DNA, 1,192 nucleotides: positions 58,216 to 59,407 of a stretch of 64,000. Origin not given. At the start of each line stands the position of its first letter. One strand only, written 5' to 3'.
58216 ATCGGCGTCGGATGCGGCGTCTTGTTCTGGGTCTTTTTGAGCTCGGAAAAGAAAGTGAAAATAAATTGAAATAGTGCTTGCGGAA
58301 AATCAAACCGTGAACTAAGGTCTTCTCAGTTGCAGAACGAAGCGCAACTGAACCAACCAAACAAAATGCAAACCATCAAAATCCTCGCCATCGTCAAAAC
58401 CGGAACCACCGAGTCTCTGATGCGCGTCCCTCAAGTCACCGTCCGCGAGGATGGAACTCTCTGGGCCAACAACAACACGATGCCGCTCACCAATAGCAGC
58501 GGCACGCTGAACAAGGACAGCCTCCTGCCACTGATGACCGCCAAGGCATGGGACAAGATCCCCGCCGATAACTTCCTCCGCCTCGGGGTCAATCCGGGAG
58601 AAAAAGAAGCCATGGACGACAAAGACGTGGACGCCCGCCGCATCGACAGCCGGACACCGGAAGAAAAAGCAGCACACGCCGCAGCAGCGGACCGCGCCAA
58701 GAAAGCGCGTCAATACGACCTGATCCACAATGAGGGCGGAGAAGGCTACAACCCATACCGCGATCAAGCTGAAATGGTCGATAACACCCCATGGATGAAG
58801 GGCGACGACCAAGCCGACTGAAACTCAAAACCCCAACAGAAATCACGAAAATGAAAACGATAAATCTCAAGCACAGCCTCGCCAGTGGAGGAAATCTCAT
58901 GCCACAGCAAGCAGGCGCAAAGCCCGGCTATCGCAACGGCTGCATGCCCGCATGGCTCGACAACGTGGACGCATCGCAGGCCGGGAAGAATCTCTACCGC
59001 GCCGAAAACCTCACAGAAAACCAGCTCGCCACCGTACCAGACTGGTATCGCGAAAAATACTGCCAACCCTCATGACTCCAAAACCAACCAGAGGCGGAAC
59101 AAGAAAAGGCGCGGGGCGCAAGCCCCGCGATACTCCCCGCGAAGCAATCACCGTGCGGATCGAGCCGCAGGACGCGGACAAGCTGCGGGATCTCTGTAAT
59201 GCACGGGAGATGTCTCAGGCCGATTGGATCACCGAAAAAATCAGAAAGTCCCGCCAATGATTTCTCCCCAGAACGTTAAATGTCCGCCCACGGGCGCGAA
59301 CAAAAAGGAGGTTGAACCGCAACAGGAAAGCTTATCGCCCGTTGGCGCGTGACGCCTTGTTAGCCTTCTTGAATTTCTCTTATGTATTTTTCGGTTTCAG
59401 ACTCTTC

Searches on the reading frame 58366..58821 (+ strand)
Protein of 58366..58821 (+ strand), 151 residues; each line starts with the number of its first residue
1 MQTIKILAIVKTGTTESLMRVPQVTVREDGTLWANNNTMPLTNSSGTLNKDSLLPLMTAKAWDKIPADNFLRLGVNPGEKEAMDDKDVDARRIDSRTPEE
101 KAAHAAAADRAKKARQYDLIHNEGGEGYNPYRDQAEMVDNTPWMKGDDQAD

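Call 15: search_protein_families(library=pfam, proteins=[window:58366-58818:+], max_evalue=1)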
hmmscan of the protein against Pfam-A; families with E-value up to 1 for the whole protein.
window:58366-58818:+ (151 aa): 1 family
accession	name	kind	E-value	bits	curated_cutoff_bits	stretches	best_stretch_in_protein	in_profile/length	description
PF18200.7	Big_11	-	0.0029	18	25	1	11-47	31-68/87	Bacterial Ig-like domain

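Call 16: search_protein_families(library=phrogs, proteins=[window:58366-58818:+], max_evalue=0.1)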
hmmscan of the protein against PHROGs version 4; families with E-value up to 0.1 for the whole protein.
window:58366-58818:+ (151 aa): 0 families

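Call 21: find_encoding_contigs(protein=window:58366-58821:+, flank=10000, max_places=10)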
Protein window:58366-58821:+ (151 aa): 1 contig read that carries it; 1 place shown.
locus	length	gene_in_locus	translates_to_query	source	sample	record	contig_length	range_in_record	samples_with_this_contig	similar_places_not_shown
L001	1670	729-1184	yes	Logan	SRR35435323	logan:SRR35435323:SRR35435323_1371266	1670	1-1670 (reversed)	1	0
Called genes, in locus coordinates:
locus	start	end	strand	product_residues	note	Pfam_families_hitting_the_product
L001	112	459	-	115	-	-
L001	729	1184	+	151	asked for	-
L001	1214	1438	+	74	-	-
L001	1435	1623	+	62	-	PF10723:RepB-RCR_reg (weak)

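Call 51: find_homologous_proteins(query=window:58366-58818:+, max_evalue=0.001)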
Query window:58366-58818:+ (151 aa): 31 proteins with E <= 0.001 among 78 candidates.
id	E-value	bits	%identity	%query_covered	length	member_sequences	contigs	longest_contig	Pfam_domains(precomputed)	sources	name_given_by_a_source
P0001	1.5e-85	303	90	100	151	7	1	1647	-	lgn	-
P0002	1.4e-80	286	84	100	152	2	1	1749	-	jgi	jgi:hypothetical protein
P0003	6.8e-79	281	83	99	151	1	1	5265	-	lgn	-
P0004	3.7e-75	269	81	100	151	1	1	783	-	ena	-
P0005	2.6e-65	237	74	99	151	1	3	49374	-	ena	-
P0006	2.5e-64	234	72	99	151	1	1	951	-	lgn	-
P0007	3.8e-61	223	73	97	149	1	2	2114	-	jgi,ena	-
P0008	1.0e-60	222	71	97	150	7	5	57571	-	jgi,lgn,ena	-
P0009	1.4e-59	218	69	97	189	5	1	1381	-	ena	-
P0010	2.1e-45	172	72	76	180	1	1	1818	-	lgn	-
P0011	6.9e-45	171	70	78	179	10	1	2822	-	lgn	-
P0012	1.0e-44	170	70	78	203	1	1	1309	-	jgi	-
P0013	5.7e-44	168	67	83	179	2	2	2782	-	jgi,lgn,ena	jgi:hypothetical protein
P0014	6.6e-44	168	69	77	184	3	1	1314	-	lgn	-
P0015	7.7e-44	167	75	68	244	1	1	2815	-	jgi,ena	-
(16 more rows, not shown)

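Call 52: find_encoding_contigs(protein=P0008, flank=10000, max_places=4)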
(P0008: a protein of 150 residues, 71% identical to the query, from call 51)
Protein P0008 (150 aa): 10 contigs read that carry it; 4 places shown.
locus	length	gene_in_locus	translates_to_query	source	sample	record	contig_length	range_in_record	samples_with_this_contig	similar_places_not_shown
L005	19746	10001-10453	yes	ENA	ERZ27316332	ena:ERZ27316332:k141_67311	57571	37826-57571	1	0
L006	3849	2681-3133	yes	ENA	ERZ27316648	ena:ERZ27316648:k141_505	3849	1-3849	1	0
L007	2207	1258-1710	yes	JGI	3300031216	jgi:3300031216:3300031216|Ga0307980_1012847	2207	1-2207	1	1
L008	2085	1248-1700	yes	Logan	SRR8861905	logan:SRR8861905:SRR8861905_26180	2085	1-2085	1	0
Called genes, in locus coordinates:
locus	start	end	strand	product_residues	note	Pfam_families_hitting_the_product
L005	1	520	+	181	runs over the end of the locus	-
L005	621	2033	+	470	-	-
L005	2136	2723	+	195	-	-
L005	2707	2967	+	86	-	-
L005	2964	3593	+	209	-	PF00075:RNase_H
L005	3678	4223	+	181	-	-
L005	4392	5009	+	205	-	-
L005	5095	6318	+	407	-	-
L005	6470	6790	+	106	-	-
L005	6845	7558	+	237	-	-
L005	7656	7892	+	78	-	-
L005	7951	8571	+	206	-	PF05050:Methyltransf_21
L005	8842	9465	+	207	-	PF01624:MutS_I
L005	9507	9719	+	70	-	-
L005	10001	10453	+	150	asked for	-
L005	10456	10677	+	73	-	-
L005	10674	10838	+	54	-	-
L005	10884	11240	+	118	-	-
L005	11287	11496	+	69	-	-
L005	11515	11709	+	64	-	-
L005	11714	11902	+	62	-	-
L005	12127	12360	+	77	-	-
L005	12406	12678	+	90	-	-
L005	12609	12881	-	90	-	-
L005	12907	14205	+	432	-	PF01555:N6_N4_Mtase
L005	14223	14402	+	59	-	-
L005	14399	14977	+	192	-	PF13335:Mg_chelatase_C (weak)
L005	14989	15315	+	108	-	-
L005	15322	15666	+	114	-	-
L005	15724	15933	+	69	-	PF01679:Pmp3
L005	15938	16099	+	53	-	-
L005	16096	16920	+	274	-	PF03567:Sulfotransfer_2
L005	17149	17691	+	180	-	-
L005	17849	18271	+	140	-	-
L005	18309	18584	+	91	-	-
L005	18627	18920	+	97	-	-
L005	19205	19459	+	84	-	-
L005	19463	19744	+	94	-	?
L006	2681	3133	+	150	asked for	-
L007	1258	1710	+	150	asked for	-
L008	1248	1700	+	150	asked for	-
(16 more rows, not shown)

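Call 53: find_encoding_contigs(protein=P0005, flank=10000, max_places=4)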
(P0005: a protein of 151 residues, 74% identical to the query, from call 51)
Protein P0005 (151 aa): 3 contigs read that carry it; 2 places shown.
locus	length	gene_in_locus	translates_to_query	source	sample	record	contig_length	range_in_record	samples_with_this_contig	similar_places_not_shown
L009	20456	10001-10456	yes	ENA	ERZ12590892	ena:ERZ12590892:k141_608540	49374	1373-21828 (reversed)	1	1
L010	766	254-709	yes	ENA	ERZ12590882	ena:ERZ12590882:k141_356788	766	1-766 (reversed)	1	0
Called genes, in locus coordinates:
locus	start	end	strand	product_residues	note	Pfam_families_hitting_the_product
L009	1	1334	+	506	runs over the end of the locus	PF02195:ParB_N (weak), PF13489:Methyltransf_23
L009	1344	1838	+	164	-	-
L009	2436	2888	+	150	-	-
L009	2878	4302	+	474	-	PF17289:Terminase_6C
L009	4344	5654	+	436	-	PF04860:Phage_portal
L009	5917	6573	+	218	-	PF04233:Phage_Mu_F (faint)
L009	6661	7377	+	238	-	-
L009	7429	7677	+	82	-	-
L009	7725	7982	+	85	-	-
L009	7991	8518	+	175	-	-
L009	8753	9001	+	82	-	-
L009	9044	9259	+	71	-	-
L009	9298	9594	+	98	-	-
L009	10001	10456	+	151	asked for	-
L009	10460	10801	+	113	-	-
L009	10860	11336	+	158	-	-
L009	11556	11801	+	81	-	-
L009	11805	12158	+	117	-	-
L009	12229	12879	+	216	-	PF04586:Peptidase_S78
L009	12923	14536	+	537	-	PF05065:Phage_capsid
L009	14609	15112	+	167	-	-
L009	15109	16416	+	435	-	PF13385:Laminin_G_3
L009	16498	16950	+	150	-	-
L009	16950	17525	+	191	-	-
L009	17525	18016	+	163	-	PF04883:HK97-gp10_like (weak)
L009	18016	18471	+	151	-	-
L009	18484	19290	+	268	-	PF27730:UCP028589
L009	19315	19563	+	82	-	-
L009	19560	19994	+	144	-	-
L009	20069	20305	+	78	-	-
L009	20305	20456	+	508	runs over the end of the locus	?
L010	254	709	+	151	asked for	-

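Call 75: search_dna_similar(query=window:58366-58818:+, collection=phages, mode=protein, max_evalue=0.001, max_rows=15)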
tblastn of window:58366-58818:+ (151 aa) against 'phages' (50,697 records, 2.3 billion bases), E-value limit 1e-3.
No match.

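Call 87: find_encoding_contigs(protein=P0003, flank=5000, max_places=3)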
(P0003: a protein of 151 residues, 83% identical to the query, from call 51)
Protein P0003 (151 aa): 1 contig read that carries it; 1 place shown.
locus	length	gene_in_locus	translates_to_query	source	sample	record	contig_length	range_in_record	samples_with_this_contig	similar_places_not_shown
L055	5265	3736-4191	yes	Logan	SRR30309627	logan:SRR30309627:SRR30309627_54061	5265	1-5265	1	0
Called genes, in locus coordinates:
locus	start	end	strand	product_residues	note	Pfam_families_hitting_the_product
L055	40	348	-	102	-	-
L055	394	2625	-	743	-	PF23899:SU10_portal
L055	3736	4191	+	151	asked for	-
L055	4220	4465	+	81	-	-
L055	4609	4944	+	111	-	-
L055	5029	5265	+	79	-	?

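Call 88: find_encoding_contigs(protein=P0001, flank=5000, max_places=3)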
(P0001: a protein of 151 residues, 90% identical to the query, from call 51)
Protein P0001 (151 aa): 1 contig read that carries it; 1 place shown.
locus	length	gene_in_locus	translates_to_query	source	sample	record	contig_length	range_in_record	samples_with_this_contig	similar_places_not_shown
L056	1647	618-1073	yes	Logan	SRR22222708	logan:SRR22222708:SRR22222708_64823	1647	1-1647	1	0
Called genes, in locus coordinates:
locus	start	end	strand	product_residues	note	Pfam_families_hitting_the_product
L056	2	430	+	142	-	?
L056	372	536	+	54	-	-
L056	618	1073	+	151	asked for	-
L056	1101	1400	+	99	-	-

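Call 128: search_solved_structures(query=A7, max_evalue=1)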
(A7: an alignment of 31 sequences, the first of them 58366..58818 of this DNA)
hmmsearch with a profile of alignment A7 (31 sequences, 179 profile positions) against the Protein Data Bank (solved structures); distinct sequences matched with E-value up to 1: 0.

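Call 129: search_protein_families(library=padloc, proteins=[window:58366-58818:+], max_evalue=0.01)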
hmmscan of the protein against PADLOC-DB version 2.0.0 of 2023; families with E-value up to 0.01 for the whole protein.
window:58366-58818:+ (151 aa): 0 families

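Call 133: predict_structure(alignment_id=A7)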
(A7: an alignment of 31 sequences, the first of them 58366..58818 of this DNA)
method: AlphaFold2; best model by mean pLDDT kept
length: 151 residues; sequences in the alignment: 31
mean_pLDDT: 81.2   pTM: 0.59
mean pLDDT of the five models: 81.2, 75.8, 74.4, 59.2, 56.2
residues with pLDDT >= 90: 69; 70-90: 56; 50-70: 9; < 50: 17
segments of 3 or more residues with pLDDT < 50: 135-151
pLDDT, mean of each block of 10 residues (from residue 1): 93 91 93 92 88 92 91 91 92 83 79 79 65 52 43 35
secondary structure, 60 per line:
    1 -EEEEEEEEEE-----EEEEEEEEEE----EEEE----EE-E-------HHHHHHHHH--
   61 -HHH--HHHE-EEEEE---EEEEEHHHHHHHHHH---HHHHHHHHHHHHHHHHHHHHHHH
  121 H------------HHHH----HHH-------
elements in order: E2-11 E17-26 E31-34 H50-58 E72-76 E80-84 H85-94 H98-121 H134-137

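Call 136: fold_search(model_id=the predicted structure, library=pdb)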
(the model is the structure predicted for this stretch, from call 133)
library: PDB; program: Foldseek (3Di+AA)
matches with E <= 10: 51; with E <= 0.001: 0
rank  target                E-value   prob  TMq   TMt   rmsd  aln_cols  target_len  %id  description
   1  3dnx                  6.4e-01  0.03  0.14  0.14  14.4       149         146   11  SPO1766 protein of unknown function from Silicibacter pomeroyi. (released 2008-09-02)
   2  7zmb_M                1.2e+00  0.03  0.13  0.16  10.0        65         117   12  CryoEM structure of mitochondrial complex I from Chaetomium thermophilum (state 2) (released 2022-11-30)
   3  7zm7_M                1.9e+00  0.02  0.11  0.14   9.4        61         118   10  CryoEM structure of mitochondrial complex I from Chaetomium thermophilum (inhibited by DDM) (released 2022-11-30)
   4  6hzh_B                3.4e+00  0.01  0.11  0.06  16.7        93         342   14  Apo structure of TP domain from Chlamydia trachomatis penicillin-binding protein 3 (released 2019-11-20)
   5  6hzh_A                4.2e+00  0.01  0.11  0.06  16.7        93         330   14  Apo structure of TP domain from Chlamydia trachomatis penicillin-binding protein 3 (released 2019-11-20)
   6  4ftx_B                4.4e+00  0.06  0.13  0.13   2.3        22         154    9  Crystal structure of Ego3 homodimer (released 2012-11-28)
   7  4ftx_A                4.4e+00  0.04  0.13  0.13  10.1        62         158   10  Crystal structure of Ego3 homodimer (released 2012-11-28)
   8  9i4f_A                4.4e+00  0.01  0.12  0.04  10.5        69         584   17  Blood Type B-converting alpha-1,3-galactosidase PpaGal from Pedobacter panaciterrae in its apo form (released 2025-03-12)
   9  4fuw_B                4.8e+00  0.05  0.13  0.13   2.3        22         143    9  Crystal structure of Ego3 mutant (released 2012-11-28)
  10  8ceu_t                4.8e+00  0.03  0.17  0.24   7.3        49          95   12  Retapamulin and Capreomycin bound to the 50S subunit (released 2023-07-26)
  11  7kfk_A                4.8e+00  0.02  0.14  0.11   7.1        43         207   16  Crystal structure of LILRB1 D3D4 domain in complex with Plasmodium RIFIN (PF3D7_1373400) V2 domain (released 2021-03-31)
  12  6i1f_A                4.8e+00  0.01  0.11  0.06  16.9        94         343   14  Crystal structure of TP domain from Chlamydia trachomatis Penicillin-Binding Protein 3 in complex with amoxicillin (released 2019-11-20)
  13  8aif_A                5.1e+00  0.03  0.13  0.15   4.3        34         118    6  TapA acts as specific chaperone in TasA non-amyloid filament formation (released 2023-04-12)
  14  3lgo                  5.1e+00  0.03  0.13  0.13  13.4        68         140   10  Structure of Gse1p, member of the GSE/EGO complex (released 2010-08-04)
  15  3foa_B                5.1e+00  0.03  0.18  0.07   9.8        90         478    8  Crystal structure of the bacteriophage T4 tail sheath protein, deletion mutant gp18M (released 2009-03-10)
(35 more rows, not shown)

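Call 137: fold_search(model_id=the predicted structure, library=viral)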
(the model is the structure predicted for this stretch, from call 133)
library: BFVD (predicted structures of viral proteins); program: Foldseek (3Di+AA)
matches with E <= 10: 73; with E <= 0.001: 0
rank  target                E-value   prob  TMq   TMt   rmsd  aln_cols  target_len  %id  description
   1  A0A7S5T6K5            7.4e-01  0.03  0.10  0.08  13.6        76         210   13  (no name in the UniProt tables at hand)
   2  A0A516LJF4            1.3e+00  0.06  0.14  0.21  10.0        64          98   14  (no name in the UniProt tables at hand)
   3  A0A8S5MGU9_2          1.6e+00  0.01  0.13  0.04  11.5        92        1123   11  Stabilization protein [Podoviridae sp. ct1h53]
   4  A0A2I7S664            1.8e+00  0.09  0.21  0.15  10.1       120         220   10  (no name in the UniProt tables at hand)
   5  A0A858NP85            1.8e+00  0.01  0.12  0.18  17.6       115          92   15  (no name in the UniProt tables at hand)
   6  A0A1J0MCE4            1.9e+00  0.02  0.14  0.08  15.9       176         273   15  Uncharacterized protein [Streptomyces phage Ididsumtinwong]
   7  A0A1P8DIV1            2.0e+00  0.08  0.13  0.04   3.6        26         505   19  (no name in the UniProt tables at hand)
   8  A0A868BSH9            2.1e+00  0.04  0.23  0.21  13.6       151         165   14  (no name in the UniProt tables at hand)
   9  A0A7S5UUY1            2.1e+00  0.02  0.12  0.16  12.1        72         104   10  (no name in the UniProt tables at hand)
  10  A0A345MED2            2.3e+00  0.11  0.21  0.48   6.5        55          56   14  Uncharacterized protein [Streptomyces phage SparkleGoddess]
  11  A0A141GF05            2.4e+00  0.04  0.17  0.13   4.8        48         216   10  (no name in the UniProt tables at hand)
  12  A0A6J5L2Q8            2.6e+00  0.03  0.16  0.25  12.0        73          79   16  Uncharacterized protein [uncultured Caudovirales phage]
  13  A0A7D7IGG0            2.6e+00  0.02  0.12  0.06  11.7        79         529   15  (no name in the UniProt tables at hand)
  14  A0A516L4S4            3.0e+00  0.01  0.14  0.05  14.6        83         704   11  (no name in the UniProt tables at hand)
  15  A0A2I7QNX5            3.2e+00  0.04  0.25  0.29  10.6       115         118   10  (no name in the UniProt tables at hand)
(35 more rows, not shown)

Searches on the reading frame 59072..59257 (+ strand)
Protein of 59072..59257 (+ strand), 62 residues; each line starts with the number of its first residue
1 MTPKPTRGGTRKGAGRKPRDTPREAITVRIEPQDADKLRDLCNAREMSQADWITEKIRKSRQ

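Call 15: search_protein_families(library=pfam, proteins=[window:59072-59257:+], max_evalue=1)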
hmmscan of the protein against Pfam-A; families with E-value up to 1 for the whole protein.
window:59072-59257:+ (62 aa): 3 families
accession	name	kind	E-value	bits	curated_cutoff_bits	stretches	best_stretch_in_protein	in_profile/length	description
PF01402.27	RHH_1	-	0.037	14.4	20.5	1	26-51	2-27/39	Ribbon-helix-helix protein, copG family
PF10723.15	RepB-RCR_reg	-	0.041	14.3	21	1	22-60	38-76/81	Replication regulatory protein RepB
PF13559.11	DUF4129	-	0.069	13.7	24.8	1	10-44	10-45/69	Domain of unknown function (DUF4129)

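Call 16: search_protein_families(library=phrogs, proteins=[window:59072-59257:+], max_evalue=0.1)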
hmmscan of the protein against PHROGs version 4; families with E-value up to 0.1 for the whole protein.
window:59072-59257:+ (62 aa): 3 families
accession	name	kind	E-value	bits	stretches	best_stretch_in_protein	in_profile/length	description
phrog_876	-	transcription regulation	0.00045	20.8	1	13-59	57-103/239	transcriptional repressor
phrog_35980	-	unknown function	0.0024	18.7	1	6-59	139-191/198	-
phrog_8312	-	unknown function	0.0099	17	1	4-22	66-83/134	-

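Call 109: search_solved_structures(query=A5, max_evalue=10, show_alignments=2)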
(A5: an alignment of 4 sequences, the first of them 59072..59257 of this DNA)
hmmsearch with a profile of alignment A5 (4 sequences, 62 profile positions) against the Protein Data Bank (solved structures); distinct sequences matched with E-value up to 10: 1.
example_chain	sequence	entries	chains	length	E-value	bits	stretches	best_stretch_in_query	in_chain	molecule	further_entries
6noy_G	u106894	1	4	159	0.55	13.7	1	25-55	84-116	Maintenance of carboxysome positioning B protein, Mcsb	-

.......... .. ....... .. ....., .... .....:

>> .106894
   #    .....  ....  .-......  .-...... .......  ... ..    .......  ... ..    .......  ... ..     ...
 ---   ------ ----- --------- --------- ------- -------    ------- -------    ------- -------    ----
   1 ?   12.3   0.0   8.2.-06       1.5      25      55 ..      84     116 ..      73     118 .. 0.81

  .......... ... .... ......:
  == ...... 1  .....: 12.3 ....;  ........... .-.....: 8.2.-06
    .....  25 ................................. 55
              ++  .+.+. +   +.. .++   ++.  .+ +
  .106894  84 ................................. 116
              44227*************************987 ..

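Call 115: predict_structure(protein=window:59072-59257:+)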
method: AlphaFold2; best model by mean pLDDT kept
length: 62 residues; sequences in the alignment: 1
mean_pLDDT: 71.5   pTM: 0.26
mean pLDDT of the five models: 71.5, 70.7, 70.6, 69.3, 64.0
residues with pLDDT >= 90: 0; 70-90: 33; 50-70: 29; < 50: 0
segments of 3 or more residues with pLDDT < 50: none
pLDDT, mean of each block of 10 residues (from residue 1): 61 62 76 82 66 83 68
secondary structure, 60 per line:
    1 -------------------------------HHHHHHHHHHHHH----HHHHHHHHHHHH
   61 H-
elements in order: H32-44 H49-61

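Call 118: fold_search(model_id=the predicted structure, library=pdb)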
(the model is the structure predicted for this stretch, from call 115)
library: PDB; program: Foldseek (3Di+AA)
matches with E <= 10: 2; with E <= 0.001: 0
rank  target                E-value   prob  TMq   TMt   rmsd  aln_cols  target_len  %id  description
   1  4ccl_B                5.8e+00  0.08  0.24  0.05  14.4        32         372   31  X-Ray structure of E. coli ycfD (released 2014-04-30)
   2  6olz_Ab               9.2e+00  0.03  0.26  0.20  10.0        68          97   16  Human ribosome nascent chain complex (PCSK9-RNC) stalled by a drug-like molecule with PP tRNA (released 2019-06-19)

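Call 129: search_protein_families(library=padloc, proteins=[window:59072-59257:+], max_evalue=0.01)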
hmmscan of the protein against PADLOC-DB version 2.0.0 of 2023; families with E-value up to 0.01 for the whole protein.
window:59072-59257:+ (62 aa): 0 families
